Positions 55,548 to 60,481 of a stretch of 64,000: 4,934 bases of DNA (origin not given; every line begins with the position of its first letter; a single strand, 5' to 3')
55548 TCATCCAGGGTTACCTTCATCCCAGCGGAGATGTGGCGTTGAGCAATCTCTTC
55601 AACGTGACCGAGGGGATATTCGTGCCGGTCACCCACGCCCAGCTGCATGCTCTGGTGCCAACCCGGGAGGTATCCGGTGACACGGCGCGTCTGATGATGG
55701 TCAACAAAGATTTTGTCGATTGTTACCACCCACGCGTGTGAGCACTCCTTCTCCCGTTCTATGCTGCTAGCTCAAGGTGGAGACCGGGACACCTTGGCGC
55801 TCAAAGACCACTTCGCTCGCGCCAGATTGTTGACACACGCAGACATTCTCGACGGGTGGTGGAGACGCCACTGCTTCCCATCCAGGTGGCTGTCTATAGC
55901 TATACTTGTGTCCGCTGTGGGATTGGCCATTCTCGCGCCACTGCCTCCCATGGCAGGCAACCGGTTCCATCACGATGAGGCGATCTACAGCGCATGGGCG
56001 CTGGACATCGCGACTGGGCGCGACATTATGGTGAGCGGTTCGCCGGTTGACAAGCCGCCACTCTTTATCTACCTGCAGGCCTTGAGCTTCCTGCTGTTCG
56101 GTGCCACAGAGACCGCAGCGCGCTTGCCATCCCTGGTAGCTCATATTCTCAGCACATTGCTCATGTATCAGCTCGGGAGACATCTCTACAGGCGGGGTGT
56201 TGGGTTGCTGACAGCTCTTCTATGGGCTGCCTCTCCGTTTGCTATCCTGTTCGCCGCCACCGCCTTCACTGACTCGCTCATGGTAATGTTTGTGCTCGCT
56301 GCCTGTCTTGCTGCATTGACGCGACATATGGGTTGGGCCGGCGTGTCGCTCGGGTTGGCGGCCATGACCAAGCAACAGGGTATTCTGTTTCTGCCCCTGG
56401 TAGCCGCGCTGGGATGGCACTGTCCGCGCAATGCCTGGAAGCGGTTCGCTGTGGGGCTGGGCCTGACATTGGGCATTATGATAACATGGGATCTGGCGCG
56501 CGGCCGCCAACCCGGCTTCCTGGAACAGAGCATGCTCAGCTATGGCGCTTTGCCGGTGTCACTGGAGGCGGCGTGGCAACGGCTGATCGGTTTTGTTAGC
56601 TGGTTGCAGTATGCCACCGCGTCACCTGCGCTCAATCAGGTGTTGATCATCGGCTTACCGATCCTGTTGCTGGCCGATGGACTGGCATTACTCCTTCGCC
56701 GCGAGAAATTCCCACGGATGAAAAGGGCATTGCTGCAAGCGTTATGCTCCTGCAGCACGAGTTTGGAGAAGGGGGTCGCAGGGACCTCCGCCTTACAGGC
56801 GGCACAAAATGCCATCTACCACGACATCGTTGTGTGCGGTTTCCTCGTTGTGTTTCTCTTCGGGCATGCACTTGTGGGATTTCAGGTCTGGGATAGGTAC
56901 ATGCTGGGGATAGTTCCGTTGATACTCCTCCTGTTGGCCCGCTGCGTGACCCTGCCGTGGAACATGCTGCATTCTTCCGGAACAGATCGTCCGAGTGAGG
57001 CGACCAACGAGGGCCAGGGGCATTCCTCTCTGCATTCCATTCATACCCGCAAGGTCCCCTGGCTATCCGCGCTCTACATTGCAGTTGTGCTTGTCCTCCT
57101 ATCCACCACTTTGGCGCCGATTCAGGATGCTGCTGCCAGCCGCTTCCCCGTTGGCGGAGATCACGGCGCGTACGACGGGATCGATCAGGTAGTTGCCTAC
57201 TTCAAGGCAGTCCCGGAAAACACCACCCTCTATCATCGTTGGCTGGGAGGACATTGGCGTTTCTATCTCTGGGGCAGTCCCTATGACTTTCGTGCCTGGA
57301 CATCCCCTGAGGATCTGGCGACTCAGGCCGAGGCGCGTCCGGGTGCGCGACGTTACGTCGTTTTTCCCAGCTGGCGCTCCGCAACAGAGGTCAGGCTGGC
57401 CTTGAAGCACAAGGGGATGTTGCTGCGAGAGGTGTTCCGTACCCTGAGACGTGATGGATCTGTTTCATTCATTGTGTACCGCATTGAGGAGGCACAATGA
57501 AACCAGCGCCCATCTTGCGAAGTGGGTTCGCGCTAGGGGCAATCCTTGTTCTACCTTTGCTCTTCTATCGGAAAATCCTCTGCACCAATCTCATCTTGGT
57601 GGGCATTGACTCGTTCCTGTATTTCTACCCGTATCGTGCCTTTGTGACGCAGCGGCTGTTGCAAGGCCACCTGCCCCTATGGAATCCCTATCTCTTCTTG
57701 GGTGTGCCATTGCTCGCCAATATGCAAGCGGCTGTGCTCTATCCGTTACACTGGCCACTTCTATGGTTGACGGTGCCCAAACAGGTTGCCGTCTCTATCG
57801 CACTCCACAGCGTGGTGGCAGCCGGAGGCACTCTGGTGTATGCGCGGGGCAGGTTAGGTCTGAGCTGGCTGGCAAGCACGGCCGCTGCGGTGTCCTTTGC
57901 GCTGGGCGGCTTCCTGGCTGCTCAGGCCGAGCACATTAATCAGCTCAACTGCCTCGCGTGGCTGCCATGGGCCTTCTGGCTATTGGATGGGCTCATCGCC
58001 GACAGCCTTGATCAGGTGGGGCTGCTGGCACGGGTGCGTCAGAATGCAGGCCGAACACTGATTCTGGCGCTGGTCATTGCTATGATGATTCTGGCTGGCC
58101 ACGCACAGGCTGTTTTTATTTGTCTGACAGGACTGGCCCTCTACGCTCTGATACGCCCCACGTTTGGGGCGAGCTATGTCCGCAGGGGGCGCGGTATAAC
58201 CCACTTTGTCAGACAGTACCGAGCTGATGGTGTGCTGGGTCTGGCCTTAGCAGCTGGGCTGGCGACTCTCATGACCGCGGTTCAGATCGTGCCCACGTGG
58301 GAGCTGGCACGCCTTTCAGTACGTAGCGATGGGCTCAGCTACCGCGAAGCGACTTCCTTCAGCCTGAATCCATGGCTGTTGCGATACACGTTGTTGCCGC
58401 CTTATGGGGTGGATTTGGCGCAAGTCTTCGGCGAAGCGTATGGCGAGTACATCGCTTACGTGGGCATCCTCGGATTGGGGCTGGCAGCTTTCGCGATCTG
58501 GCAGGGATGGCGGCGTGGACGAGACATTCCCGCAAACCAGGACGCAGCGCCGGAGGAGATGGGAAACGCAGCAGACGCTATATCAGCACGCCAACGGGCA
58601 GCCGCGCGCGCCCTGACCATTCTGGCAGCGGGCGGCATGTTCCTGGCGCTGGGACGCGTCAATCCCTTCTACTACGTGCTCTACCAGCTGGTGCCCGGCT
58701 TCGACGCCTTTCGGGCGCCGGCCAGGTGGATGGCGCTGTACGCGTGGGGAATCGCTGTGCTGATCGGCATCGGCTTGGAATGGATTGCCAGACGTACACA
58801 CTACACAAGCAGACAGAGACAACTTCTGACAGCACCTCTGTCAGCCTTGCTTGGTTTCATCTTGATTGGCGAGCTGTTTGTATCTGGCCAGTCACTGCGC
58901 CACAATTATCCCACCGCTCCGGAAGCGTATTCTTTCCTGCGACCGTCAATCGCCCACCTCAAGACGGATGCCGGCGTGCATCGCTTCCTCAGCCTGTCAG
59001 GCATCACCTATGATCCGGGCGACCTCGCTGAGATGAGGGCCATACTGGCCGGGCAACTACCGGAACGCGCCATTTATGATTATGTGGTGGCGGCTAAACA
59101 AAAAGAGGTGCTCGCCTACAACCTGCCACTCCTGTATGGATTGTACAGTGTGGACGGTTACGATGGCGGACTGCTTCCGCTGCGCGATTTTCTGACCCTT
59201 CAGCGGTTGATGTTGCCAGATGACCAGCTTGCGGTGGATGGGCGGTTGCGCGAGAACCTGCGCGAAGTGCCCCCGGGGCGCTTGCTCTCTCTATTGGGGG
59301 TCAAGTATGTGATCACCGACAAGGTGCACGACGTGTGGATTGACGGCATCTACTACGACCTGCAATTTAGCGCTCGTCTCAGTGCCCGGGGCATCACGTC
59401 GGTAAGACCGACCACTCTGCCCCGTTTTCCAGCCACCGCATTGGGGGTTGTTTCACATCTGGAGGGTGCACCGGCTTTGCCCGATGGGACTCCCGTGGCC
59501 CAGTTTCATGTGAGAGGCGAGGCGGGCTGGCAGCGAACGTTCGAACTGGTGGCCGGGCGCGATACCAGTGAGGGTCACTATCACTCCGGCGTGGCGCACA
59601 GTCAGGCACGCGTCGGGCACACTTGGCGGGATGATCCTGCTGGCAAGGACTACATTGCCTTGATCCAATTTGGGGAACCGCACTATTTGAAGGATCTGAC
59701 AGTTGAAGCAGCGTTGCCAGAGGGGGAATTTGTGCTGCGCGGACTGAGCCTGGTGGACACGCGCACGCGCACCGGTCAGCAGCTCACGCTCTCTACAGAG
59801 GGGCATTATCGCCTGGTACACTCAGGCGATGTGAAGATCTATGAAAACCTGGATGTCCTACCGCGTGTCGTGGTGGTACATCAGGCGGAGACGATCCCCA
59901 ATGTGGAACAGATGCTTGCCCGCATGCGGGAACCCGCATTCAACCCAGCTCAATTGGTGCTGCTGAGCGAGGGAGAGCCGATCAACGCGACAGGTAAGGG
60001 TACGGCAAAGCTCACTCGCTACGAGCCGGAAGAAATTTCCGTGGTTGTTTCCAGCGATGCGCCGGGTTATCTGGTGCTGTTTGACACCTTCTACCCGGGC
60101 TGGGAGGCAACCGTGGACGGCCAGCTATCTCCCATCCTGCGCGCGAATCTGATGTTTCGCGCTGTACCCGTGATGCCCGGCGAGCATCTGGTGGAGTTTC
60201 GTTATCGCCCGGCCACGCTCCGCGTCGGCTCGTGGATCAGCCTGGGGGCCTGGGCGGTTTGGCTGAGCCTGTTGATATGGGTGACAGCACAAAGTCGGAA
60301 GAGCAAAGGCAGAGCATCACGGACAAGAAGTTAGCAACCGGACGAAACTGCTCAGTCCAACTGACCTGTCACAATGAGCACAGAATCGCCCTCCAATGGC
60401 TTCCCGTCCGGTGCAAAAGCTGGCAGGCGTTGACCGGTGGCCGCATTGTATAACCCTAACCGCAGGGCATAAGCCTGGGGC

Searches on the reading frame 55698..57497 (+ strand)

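Call 22: search_protein_families(library=pfam, proteins=[window:55698-57497:+], max_evalue=0.00001)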
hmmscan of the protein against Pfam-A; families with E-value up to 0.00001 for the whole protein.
window:55698-57497:+ (600 aa): 1 family
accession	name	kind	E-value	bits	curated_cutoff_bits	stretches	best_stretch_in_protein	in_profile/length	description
PF13231.12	PMT_2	-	2.7e-18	67.1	26.1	1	118-262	1-153/160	Dolichyl-phosphate-mannose-protein mannosyltransferase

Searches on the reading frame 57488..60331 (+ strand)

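Call 22: search_protein_families(library=pfam, proteins=[window:57488-60331:+], max_evalue=0.00001)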
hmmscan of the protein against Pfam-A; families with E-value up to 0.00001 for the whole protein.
window:57488-60331:+ (948 aa): 1 family
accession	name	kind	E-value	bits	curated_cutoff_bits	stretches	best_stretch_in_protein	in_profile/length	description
PF09586.16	YfhO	-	6.6e-11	41.8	28.5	1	837-918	753-835/835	Bacterial membrane protein YfhO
